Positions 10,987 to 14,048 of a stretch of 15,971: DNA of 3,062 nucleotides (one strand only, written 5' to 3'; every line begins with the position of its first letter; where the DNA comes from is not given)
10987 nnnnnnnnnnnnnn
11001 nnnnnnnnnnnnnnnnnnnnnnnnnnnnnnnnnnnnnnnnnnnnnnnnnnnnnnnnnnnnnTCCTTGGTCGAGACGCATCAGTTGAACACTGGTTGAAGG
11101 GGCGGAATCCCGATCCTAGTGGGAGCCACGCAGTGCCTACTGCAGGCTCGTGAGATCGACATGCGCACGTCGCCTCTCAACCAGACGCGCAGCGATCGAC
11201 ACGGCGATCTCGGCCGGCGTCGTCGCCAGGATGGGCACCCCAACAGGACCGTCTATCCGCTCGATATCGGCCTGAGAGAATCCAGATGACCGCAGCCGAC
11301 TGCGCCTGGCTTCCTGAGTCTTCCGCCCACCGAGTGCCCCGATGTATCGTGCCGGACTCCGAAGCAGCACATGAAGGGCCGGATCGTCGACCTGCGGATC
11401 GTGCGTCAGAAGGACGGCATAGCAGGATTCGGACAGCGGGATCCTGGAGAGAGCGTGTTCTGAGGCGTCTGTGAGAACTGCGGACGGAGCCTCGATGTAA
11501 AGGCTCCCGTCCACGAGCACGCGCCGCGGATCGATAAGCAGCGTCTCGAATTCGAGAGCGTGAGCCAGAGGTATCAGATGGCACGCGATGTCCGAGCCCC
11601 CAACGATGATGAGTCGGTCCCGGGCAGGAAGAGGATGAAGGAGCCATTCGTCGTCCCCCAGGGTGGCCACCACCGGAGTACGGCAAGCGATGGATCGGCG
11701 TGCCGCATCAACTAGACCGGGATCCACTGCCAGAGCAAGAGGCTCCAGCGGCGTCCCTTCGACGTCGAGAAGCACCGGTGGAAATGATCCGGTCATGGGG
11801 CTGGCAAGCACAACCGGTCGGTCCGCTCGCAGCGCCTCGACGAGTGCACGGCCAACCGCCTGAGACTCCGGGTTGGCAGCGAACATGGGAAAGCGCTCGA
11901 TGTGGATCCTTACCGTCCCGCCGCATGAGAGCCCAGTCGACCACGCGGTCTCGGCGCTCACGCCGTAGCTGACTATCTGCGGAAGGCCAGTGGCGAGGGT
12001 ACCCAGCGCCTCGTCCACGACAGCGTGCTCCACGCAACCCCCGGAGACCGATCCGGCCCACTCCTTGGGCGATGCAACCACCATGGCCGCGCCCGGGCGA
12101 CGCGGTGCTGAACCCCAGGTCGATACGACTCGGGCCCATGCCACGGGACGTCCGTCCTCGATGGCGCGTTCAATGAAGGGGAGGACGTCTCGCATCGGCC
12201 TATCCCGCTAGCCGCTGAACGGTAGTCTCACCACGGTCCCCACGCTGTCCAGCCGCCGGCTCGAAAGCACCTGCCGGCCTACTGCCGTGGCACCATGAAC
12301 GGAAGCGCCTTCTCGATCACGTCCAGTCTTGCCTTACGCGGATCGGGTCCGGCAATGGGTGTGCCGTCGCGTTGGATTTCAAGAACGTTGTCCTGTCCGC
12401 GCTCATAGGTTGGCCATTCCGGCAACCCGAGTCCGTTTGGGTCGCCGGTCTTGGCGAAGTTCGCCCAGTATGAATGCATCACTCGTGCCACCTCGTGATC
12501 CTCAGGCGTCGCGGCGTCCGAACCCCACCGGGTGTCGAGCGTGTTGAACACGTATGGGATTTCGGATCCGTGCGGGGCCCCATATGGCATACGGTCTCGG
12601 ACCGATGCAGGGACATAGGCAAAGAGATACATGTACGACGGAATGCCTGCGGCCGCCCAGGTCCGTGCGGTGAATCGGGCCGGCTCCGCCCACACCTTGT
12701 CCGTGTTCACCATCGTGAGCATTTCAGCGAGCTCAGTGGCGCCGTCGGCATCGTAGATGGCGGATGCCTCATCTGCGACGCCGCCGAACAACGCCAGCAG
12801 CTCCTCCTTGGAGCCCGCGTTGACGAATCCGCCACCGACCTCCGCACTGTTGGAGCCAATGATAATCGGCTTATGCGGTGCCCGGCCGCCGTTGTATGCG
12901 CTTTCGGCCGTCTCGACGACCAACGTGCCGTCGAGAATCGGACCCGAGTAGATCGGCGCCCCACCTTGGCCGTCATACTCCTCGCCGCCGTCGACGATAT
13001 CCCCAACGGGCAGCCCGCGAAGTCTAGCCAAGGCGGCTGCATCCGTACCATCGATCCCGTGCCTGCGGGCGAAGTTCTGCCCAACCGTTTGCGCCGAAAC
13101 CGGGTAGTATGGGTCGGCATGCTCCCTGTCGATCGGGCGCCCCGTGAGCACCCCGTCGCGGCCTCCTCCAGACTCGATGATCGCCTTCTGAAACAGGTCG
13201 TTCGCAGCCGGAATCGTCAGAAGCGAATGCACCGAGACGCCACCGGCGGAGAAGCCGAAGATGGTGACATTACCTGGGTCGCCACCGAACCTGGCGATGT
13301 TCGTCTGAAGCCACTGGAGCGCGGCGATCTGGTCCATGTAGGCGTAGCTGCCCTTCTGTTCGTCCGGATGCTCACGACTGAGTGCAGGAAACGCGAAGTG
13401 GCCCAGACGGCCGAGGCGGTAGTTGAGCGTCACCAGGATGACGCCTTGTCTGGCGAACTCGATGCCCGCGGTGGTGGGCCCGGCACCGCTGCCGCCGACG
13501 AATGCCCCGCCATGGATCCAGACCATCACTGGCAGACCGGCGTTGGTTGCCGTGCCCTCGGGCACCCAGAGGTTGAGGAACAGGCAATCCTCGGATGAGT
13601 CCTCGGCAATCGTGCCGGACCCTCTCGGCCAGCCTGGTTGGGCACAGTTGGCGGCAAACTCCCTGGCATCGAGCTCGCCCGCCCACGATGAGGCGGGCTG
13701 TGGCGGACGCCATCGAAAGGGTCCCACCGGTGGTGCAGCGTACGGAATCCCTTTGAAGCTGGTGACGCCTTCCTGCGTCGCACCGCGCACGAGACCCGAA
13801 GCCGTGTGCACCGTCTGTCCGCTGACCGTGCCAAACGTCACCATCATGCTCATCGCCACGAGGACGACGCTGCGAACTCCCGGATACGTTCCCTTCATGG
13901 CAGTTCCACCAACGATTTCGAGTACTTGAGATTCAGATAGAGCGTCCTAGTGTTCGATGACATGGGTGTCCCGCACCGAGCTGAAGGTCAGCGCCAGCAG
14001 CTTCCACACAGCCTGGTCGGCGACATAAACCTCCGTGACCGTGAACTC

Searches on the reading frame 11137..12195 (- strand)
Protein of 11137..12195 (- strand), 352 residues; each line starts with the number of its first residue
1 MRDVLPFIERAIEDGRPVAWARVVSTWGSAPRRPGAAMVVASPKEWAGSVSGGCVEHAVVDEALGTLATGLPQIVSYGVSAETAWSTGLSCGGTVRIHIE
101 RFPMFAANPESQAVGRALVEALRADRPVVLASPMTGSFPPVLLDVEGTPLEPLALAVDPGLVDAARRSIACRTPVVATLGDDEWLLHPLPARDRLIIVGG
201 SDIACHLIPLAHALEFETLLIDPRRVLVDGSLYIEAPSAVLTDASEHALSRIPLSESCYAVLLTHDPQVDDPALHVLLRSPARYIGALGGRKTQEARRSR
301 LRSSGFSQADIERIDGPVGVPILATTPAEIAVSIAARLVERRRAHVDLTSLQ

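Call 8: search_protein_families(library=pfam, proteins=[window:11137-12195:-], max_evalue=0.001)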
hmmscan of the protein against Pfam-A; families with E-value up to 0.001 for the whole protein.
window:11137-12195:- (352 aa): 2 families
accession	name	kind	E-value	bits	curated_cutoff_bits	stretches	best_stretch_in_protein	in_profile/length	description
PF13478.12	XdhC_C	-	2e-32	112.8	29.7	1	195-337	1-124/125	XdhC Rossmann domain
PF02625.21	XdhC_CoxI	-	4.2e-24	84.7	24.3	1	12-78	2-68/68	XdhC and CoxI family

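Call 15: find_encoding_contigs(protein=window:11137-12195:-, flank=10000, max_places=10)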
Protein window:11137-12195:- (352 aa): no gene with exactly this product is on record in the collection.

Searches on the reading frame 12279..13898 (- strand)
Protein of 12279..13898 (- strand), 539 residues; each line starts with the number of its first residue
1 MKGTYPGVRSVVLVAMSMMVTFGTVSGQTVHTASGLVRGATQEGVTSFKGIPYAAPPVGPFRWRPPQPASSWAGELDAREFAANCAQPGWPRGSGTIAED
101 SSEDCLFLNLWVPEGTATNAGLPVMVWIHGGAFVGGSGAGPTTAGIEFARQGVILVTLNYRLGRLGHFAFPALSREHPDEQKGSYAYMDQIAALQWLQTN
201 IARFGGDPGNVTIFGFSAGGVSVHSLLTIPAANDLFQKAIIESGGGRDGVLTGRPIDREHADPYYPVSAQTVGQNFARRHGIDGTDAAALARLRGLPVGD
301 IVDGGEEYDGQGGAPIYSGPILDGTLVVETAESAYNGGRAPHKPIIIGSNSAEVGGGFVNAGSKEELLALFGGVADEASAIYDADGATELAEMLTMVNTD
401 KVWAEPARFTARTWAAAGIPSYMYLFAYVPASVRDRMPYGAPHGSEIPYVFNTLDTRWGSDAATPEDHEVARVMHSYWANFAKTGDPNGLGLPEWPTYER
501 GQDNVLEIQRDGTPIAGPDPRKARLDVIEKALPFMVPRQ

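Call 8: search_protein_families(library=pfam, proteins=[window:12279-13898:-], max_evalue=0.001)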
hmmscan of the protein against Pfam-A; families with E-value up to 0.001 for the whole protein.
window:12279-13898:- (539 aa): 4 families
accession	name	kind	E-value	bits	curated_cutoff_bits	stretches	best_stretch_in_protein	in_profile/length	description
PF00135.34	COesterase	-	1.1e-106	358.2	27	1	28-513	3-501/515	Carboxylesterase family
PF20434.5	BD-FAE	-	4.1e-11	43.2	26.8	1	109-220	2-100/215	BD-FAE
PF07859.19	Abhydrolase_3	-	4.9e-09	36.7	25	1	125-227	1-89/210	alpha/beta hydrolase fold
PF00326.27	Peptidase_S9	-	4.4e-05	23.5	22.6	1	149-244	11-97/213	Prolyl oligopeptidase family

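Call 49: find_encoding_contigs(protein=window:12279-13898:-, flank=10000, max_places=10)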
Protein window:12279-13898:- (539 aa): no gene with exactly this product is on record in the collection.
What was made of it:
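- Tried and rejected: Exact-protein look-ups for XdhC and the carboxylesterase, meant to extend to the right: not on record (calls 15, 49).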
